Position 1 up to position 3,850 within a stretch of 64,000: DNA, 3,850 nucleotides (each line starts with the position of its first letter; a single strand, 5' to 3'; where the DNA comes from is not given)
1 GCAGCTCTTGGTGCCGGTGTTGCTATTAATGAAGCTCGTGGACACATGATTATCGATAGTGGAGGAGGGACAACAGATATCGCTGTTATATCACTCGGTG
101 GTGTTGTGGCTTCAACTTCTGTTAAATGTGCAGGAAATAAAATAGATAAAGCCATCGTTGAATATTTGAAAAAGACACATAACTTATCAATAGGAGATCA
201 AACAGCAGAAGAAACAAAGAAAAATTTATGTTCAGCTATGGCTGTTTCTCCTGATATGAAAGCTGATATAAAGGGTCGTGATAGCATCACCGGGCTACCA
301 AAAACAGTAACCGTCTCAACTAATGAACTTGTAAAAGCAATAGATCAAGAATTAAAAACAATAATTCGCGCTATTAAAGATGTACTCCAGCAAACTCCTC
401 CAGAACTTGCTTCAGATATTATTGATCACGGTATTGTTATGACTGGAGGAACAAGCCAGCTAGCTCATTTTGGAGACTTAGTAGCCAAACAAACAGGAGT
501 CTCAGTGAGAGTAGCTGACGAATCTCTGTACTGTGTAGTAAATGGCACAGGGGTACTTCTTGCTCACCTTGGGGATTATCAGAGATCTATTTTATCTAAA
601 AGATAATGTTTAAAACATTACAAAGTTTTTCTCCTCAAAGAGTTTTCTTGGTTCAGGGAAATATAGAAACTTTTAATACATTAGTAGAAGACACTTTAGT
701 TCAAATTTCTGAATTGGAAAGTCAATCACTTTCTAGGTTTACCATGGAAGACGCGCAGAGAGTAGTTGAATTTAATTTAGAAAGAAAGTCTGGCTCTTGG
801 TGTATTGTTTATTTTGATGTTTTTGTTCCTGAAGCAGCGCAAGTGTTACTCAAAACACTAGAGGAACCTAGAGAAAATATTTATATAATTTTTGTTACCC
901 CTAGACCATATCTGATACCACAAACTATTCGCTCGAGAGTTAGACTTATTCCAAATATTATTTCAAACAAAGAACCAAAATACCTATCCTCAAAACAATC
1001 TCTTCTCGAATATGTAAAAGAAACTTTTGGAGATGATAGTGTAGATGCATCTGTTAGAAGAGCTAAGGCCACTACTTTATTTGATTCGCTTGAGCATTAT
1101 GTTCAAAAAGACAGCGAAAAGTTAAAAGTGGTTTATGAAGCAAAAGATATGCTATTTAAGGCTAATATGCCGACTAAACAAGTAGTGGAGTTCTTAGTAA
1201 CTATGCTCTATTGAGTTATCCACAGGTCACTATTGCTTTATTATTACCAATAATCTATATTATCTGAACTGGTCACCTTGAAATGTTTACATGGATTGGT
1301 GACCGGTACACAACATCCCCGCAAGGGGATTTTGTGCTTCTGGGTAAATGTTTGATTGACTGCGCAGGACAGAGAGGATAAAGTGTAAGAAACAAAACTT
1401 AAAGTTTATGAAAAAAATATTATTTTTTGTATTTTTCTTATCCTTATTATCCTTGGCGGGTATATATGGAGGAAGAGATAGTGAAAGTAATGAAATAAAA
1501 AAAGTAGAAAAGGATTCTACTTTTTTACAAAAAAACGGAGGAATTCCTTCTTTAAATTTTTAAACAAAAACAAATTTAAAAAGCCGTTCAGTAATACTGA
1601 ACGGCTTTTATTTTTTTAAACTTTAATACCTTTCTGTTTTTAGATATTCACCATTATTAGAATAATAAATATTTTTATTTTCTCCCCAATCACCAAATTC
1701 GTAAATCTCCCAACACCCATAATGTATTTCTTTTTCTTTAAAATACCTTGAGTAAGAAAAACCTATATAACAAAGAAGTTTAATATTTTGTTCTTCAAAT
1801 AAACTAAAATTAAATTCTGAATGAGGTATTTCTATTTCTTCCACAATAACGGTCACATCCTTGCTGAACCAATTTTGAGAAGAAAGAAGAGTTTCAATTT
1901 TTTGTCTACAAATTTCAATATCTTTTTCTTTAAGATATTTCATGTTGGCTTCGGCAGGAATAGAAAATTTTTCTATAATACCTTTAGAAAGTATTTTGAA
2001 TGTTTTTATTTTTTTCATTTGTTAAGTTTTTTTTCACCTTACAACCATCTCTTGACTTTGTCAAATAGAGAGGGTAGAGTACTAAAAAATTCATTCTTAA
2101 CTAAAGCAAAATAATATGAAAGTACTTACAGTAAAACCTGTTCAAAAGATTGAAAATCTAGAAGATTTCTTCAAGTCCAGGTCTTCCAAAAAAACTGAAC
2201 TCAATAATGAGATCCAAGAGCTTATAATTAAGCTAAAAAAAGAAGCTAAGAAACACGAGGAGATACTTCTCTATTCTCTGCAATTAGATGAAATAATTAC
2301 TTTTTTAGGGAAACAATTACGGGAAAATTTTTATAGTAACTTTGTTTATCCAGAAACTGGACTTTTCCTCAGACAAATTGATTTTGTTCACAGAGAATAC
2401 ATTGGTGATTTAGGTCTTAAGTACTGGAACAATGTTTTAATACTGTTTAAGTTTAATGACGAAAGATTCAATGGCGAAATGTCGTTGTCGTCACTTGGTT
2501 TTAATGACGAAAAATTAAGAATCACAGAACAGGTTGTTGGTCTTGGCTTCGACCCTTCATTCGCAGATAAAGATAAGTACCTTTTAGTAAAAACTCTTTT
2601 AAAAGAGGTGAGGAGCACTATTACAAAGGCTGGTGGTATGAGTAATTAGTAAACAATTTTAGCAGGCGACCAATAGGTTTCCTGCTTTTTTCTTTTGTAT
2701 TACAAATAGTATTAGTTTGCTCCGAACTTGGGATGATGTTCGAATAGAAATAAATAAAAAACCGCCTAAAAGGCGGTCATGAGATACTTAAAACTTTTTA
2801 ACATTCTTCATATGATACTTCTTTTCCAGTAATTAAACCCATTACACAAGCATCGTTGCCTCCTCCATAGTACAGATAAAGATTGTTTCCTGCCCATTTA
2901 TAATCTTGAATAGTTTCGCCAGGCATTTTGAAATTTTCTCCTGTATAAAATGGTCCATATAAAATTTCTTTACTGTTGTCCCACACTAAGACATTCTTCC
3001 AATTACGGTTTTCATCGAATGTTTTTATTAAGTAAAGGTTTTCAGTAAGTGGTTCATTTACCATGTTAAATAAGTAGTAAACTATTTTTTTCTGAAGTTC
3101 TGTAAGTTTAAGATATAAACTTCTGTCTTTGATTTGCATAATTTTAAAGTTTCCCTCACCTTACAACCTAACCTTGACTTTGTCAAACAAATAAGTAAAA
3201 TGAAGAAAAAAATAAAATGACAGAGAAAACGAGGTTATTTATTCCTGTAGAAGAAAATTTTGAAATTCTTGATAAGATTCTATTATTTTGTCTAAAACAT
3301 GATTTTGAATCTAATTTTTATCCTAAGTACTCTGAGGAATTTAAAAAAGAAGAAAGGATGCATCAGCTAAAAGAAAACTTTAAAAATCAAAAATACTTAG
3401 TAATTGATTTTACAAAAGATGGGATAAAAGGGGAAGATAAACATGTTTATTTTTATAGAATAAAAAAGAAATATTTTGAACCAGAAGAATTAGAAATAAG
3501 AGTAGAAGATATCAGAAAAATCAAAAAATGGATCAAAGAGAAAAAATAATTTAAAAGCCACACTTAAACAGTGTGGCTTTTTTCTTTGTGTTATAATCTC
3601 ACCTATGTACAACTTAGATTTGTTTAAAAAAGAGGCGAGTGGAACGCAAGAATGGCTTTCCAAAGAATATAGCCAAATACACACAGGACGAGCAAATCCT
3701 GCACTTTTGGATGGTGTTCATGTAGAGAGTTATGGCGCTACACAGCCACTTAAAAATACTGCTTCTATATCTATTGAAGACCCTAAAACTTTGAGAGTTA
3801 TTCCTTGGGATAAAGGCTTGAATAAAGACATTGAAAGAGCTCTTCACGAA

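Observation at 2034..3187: Duplicated compact bidirectional promoter/operator built on a perfect 13-bp palindrome, each driving a divergent pair of orphan genes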

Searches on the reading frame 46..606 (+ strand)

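Call 8: search_protein_families(library=pfam, proteins=[window:46-606:+], max_evalue=0.1)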
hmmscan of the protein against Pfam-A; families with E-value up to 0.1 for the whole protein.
window:46-606:+ (186 aa): 9 families
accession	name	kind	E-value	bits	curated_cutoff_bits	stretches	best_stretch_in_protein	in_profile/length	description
PF06723.19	MreB_Mbl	-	2.5e-62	211.1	27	1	1-176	148-323/327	MreB/Mbl protein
PF14450.12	FtsA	-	1.6e-10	41.9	31.8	1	2-159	2-112/127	Cell division protein FtsA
PF00022.25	Actin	-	5.1e-05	22.5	27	1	95-185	295-394/410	Actin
PF00012.26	HSP70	-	0.00085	18.1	20.6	1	2-151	190-351/599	Hsp70 protein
PF08841.16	DDR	-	0.0056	16.2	24.6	1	2-59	137-189/328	Diol dehydratase reactivase ATPase-like domain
PF20159.5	YidB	-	0.0082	16.9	24.3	1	16-109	34-122/132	YidB-like protein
PF11104.14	PilM_2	-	0.028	13.8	27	0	129-163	277-311/340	Type IV pilus assembly protein PilM;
PF16289.11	PIN_12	-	0.034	15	32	1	29-116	16-110/172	PIN domain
PF06277.17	EutA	-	0.068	12.5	27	0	3-58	148-207/475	Ethanolamine utilisation protein EutA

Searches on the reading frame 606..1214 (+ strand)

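Call 8: search_protein_families(library=pfam, proteins=[window:606-1214:+], max_evalue=0.1)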
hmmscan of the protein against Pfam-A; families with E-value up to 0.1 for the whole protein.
window:606-1214:+ (202 aa): 1 family
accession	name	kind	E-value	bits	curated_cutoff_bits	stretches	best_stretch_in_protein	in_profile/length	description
PF13177.12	DNA_pol3_delta2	-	2.9e-10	40.8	27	1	69-115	109-155/161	DNA polymerase III, delta subunit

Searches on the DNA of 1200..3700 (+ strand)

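Call 43: search_rna_families(source=window, start=1200, end=3700, threshold=evalue, max_evalue=1)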
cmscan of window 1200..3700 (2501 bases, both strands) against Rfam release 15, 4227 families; matches with E-value up to 1: 6.
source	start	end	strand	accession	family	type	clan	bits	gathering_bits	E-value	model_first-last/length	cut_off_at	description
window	3523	3589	+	RF02074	STnc240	Gene; sRNA;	-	29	55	0.13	1-77/77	no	Enterobacterial sRNA STnc240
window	1507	1616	+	RF04312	trpB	Cis-reg;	-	28.9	59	0.25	1-107/107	no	trpB ncRNA motif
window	1496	1619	+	RF00558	L20_leader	Cis-reg; leader;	-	26.6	58.7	0.019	1-127/127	no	Ribosomal protein L20 leader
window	1552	1608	+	RF02844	RefA9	Gene; antisense;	-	25.4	49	0.51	1-64/64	no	Enterococcus sRNA A9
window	3509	3587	+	RF00506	Thr_leader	Cis-reg; leader;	-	24.3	55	0.11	1-118/118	no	Threonine operon leader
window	1572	1606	+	RF02456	Diantho_3_UTR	Cis-reg;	-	16.2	100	0.6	167-201/205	no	Dianthovirus RNA2 3'UTR stem loops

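Call 45: search_dna_similar(query=window:1560-3600:+, collection=phages, mode=distant)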
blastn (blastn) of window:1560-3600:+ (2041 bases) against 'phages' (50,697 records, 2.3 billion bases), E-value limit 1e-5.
No match.

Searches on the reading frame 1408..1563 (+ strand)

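Call 8: search_protein_families(library=pfam, proteins=[window:1408-1563:+], max_evalue=0.1)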
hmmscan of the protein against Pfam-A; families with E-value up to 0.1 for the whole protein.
window:1408-1563:+ (51 aa): 1 family
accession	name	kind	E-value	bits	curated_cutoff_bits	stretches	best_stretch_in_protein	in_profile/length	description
PF02456.21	Adeno_IVa2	-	0.013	14.8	21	1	10-51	41-83/370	Adenovirus IVa2 protein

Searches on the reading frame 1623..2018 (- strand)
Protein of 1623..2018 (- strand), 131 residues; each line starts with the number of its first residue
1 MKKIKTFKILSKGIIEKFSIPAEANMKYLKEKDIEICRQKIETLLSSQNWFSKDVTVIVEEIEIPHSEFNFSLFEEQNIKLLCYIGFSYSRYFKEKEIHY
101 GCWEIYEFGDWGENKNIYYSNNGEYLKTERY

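Call 8: search_protein_families(library=pfam, proteins=[window:1623-2018:-], max_evalue=0.1)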
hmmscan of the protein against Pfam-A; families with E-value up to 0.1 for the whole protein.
window:1623-2018:- (131 aa): 0 families

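Call 17: search_protein_families(library=phrogs, proteins=[window:1623-2018:-], max_evalue=0.1)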
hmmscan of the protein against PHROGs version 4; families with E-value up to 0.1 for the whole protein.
window:1623-2018:- (131 aa): 0 families

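Call 18: search_protein_families(library=padloc, proteins=[window:1623-2018:-], max_evalue=0.1)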
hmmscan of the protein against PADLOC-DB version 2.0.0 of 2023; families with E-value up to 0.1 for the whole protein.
window:1623-2018:- (131 aa): 0 families

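Call 19: search_protein_families(library=ncbifam, proteins=[window:1623-2018:-], max_evalue=0.1)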
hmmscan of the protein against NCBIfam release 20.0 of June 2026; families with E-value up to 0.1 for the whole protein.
window:1623-2018:- (131 aa): 1 family
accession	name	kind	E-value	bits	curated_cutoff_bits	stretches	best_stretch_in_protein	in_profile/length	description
NF047366.1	TscT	equivalog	0.029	14.8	100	1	32-55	10-33/100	type II toxin-antitoxin system toxin TscT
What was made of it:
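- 1623..2018 (-): g1, 131-aa cargo gene of unknown function. No family hit (calls 8, 17-19).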

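Call 59: find_homologous_proteins(query=window:1623-2018:-, max_evalue=0.01)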
Query window:1623-2018:- (131 aa): 2 proteins with E <= 0.01 among 7 candidates.
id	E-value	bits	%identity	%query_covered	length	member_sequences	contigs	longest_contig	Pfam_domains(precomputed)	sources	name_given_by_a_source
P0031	1.6e-81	289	100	100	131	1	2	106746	-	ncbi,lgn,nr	ncbi:MAG: hypothetical protein KBC11_00325 [Candidatus Pacebacteria bacterium]|nr:hypothetical prote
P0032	2.0e-42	162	59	98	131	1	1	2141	-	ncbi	-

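Call 62: find_encoding_contigs(protein=P0032, flank=3000, max_places=3)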
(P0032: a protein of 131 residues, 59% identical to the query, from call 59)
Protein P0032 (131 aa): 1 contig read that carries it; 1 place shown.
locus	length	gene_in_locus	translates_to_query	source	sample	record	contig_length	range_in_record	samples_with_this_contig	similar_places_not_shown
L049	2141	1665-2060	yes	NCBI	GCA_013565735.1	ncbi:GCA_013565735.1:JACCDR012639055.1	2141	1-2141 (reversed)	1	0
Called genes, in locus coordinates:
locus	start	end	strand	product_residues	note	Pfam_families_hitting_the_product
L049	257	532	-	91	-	-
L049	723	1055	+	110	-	-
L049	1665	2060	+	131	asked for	-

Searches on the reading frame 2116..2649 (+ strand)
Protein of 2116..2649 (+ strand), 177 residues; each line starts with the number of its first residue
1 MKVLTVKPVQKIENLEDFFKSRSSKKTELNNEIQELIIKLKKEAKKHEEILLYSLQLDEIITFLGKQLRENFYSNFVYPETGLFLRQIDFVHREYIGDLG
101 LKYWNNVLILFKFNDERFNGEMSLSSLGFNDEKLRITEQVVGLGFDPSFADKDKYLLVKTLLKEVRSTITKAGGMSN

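Call 8: search_protein_families(library=pfam, proteins=[window:2116-2649:+], max_evalue=0.1)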
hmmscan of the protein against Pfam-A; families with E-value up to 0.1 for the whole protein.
window:2116-2649:+ (177 aa): 0 families

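Call 11: find_encoding_contigs(protein=window:2116-2649:+, flank=10000, max_places=10)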
Protein window:2116-2649:+ (177 aa): 5 contigs read that carry it; 5 places shown.
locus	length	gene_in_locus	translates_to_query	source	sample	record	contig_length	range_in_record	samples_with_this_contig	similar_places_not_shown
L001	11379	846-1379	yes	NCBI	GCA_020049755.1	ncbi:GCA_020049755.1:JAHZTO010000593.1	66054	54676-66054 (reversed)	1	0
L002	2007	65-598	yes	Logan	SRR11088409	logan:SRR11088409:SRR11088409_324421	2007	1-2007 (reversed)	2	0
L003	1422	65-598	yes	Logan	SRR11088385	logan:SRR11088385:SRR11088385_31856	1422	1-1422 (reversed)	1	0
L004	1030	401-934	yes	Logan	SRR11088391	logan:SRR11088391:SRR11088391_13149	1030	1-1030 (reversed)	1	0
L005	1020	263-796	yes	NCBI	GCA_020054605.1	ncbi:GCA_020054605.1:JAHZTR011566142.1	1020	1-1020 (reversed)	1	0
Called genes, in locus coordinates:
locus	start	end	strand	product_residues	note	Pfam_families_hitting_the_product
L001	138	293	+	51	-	-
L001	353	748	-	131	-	-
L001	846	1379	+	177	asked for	-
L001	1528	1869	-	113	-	-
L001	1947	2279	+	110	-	-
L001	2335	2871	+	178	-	PF01765:RRF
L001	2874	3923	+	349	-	PF02163:Peptidase_M50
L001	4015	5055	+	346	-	PF04545:Sigma70_r4, PF05066:HARE-HTH (weak)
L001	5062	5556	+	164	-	-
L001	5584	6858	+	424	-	PF26449:DUF8128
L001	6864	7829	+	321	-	PF02618:YceG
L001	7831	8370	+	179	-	PF16473:Rv2179c-like (faint), PF21762:DEDDh_C (faint), PF00929:RNase_T, PF13482:RNase_H_2 (faint)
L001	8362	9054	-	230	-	PF08299:Bac_DnaA_C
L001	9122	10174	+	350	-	PF02540:NAD_synthase (faint), PF03054:tRNA_Me_trans, PF20259:tRNA_Me_trans_M, PF20258:tRNA_Me_trans_C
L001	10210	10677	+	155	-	PF02308:MgtC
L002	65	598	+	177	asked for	-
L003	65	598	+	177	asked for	-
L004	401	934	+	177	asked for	-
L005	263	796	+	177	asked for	-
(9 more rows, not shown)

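Call 17: search_protein_families(library=phrogs, proteins=[window:2116-2649:+], max_evalue=0.1)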
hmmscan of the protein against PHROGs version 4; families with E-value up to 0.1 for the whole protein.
window:2116-2649:+ (177 aa): 1 family
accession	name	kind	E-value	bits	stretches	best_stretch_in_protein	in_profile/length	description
phrog_28272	-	unknown function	0.027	14.9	1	11-62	124-172/235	-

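Call 18: search_protein_families(library=padloc, proteins=[window:2116-2649:+], max_evalue=0.1)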
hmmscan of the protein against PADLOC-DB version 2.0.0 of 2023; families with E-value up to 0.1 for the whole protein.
window:2116-2649:+ (177 aa): 1 family
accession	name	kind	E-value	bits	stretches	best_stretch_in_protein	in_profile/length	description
PDLC01748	Cas2_IIIa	-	0.00013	20.5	1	30-71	40-81/88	-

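Call 19: search_protein_families(library=ncbifam, proteins=[window:2116-2649:+], max_evalue=0.1)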
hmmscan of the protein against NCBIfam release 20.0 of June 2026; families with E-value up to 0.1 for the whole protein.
window:2116-2649:+ (177 aa): 1 family
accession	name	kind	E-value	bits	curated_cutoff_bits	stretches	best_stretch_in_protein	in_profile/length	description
NF006981.0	PRK09450.2-1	equivalog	0.03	12.8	802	1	7-67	281-341/638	class I adenylate cyclase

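Call 27: search_protein_representatives(protein=window:2116-2649:+)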
Query: 177 residues. Proteins with E-value up to 0.001 (for the whole library): 29; up to 1e-10: 25; up to 1e-30: 9. The best 29 are listed.
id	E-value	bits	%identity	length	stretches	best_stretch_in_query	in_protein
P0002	1.4e-108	376.5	100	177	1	1-177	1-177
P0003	3.5e-40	154.0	47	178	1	9-171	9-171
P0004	1.7e-39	151.8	45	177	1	5-172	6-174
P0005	3.1e-39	150.9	46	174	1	4-169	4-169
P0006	2.6e-38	147.9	46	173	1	2-167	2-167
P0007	1.2e-35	139.3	44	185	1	10-169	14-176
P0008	1.3e-35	139.1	45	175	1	9-169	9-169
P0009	1.7e-33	132.3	40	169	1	4-162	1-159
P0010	1.7e-31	125.8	40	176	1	15-172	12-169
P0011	2.2e-30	122.1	41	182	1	10-169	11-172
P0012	1.9e-28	115.9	38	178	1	6-171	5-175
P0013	3.0e-28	115.2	39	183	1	11-172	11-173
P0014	4.8e-27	111.3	41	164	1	14-165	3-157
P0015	6.3e-26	107.6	38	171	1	8-167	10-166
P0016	1.0e-23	100.5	39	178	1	13-169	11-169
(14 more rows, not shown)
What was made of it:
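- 2116..2649 (+): g2, 177-aa cargo gene: a PH/EVH1/PTB-like beta-sandwich with an extra N-terminal helix, member of a small family of ~175-aa proteins. 29 proteins at E<=0.001, query included (call 27).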

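Call 35: find_encoding_contigs(protein=P0003, flank=4000, max_places=3)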
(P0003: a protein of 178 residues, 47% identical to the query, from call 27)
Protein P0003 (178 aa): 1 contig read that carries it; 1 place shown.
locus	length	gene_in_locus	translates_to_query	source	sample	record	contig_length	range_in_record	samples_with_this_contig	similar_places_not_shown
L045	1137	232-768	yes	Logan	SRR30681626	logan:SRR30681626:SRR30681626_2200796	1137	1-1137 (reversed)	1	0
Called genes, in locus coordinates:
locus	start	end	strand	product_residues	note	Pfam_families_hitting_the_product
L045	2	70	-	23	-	?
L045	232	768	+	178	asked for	-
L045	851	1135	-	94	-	?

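Call 36: find_encoding_contigs(protein=P0009, flank=4000, max_places=3)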
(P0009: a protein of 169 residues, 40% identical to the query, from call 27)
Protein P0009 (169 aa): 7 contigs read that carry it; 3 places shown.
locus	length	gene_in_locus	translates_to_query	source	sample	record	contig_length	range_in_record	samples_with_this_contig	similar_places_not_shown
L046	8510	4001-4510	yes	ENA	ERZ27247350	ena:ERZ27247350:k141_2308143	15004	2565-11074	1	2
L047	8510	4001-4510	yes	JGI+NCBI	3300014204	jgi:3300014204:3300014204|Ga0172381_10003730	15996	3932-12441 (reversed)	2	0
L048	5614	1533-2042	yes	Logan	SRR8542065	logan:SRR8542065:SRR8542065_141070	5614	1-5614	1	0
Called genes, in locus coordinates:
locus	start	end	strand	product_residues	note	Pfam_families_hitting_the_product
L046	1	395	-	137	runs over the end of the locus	PF24963:DUF7768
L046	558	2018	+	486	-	PF00206:Lyase_1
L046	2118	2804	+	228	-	-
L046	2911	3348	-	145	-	-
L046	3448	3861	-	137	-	-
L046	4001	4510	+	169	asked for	-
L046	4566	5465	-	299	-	PF00892:EamA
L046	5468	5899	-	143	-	PF11969:DcpS_C (weak), PF01230:HIT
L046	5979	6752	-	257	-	PF04402:SIMPL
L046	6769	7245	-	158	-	PF01988:VIT1 (weak)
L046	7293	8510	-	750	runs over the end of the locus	PF00403:HMA, PF00122:E1-E2_ATPase, PF00702:Hydrolase, PF08282:Hydrolase_3 (faint)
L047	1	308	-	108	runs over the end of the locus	PF24963:DUF7768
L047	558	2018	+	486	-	PF00206:Lyase_1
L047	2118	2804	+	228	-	-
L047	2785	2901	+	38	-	-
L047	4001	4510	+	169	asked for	-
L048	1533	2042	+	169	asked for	-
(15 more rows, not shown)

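Call 71: predict_structure(alignment_id=A3)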
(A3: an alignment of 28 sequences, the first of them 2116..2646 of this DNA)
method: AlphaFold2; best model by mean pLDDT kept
length: 177 residues; sequences in the alignment: 28
mean_pLDDT: 94.5   pTM: 0.81
mean pLDDT of the five models: 94.5, 94.4, 93.6, 93.6, 92.4
residues with pLDDT >= 90: 158; 70-90: 13; 50-70: 6; < 50: 0
segments of 3 or more residues with pLDDT < 50: none
pLDDT, mean of each block of 10 residues (from residue 1): 76 97 98 96 94 96 97 96 98 91 94 98 97 97 95 98 97 80
secondary structure, 60 per line:
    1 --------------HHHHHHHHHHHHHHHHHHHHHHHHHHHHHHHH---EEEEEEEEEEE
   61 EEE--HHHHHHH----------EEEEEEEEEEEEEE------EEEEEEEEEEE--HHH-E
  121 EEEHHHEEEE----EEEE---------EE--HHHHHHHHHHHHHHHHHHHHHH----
elements in order: H15-46 E50-63 H66-72 E83-96 E103-113 E120-123 E127-130 E135-138 H152-173
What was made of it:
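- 2116..2649 (+): AlphaFold2 pLDDT 94.5 (call 71).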

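Call 74: fold_search(model_id=the predicted structure, library=pdb)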
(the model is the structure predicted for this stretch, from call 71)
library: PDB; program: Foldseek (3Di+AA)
matches with E <= 10: 421; with E <= 0.001: 0
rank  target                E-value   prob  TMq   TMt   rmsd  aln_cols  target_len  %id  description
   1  1zc4_B                2.3e-02  0.89  0.28  0.40   9.9       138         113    9  Crystal structure of the Ral-binding domain of Exo84 in complex with the active RalA (released 2005-06-14)
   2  1zc3_B                3.2e-02  0.85  0.28  0.41   9.9       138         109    9  Crystal structure of the Ral-binding domain of Exo84 in complex with the active RalA (released 2005-06-14)
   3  2y8g_A                5.7e-02  0.60  0.27  0.34   8.7       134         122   13  Structure of the Ran-binding domain from human RanBP3 (E352A-R353V double mutant) (released 2011-02-16)
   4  1kzg_C                8.5e-02  0.69  0.30  0.19  12.3       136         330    8  DbsCdc42(Y889F) (released 2002-03-20)
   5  5ulm_B                1.0e-01  0.69  0.27  0.15   7.9       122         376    6  Structure of the ASK1 central regulatory region (released 2017-03-01)
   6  2da0_MODEL_1_A        1.2e-01  0.80  0.27  0.38  11.9        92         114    8  Solution structure of the PH domain of PIP2-dependent ARF1 GTPase-activating protein from human (released 2006-06-13)
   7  1kz7_C                1.3e-01  0.63  0.30  0.19  12.2       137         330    7  Crystal Structure of the DH/PH Fragment of Murine Dbs in Complex with the Placental Isoform of Human Cdc42 (released 2002-03-20)
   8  1kz7_A                1.3e-01  0.47  0.27  0.17  12.5       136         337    9  Crystal Structure of the DH/PH Fragment of Murine Dbs in Complex with the Placental Isoform of Human Cdc42 (released 2002-03-20)
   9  5c79_B                1.6e-01  0.75  0.30  0.45   8.8       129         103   10  PH domain of ASAP1 in complex with diC4-PtdIns(4,5)P2 (released 2015-10-07)
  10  5ulm_A                1.6e-01  0.54  0.27  0.15   8.0       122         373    6  Structure of the ASK1 central regulatory region (released 2017-03-01)
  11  1kzg_A                1.6e-01  0.44  0.27  0.17  12.3       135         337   12  DbsCdc42(Y889F) (released 2002-03-20)
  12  5h3d_B                1.7e-01  0.35  0.25  0.14  18.7       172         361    7  Helical structure of membrane tubules decorated by ACAP1 (BARPH doamin) protein by cryo-electron microscopy and MD sim (released 2019-01-16)
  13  4chj                  1.8e-01  0.28  0.23  0.31  15.7       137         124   12  Structure of Inner Membrane Complex (IMC) Sub-compartment Protein 3 (ISP3) from Toxoplasma gondii (released 2014-04-09)
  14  1x86_A                2.1e-01  0.30  0.28  0.15  17.4       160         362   10  Crystal Structure of the DH/PH domains of Leukemia-associated RhoGEF in complex with RhoA (released 2004-09-21)
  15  5c6r_B                2.2e-01  0.80  0.31  0.47  11.6       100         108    7  Crystal structure of PH domain of ASAP1 (released 2015-10-07)
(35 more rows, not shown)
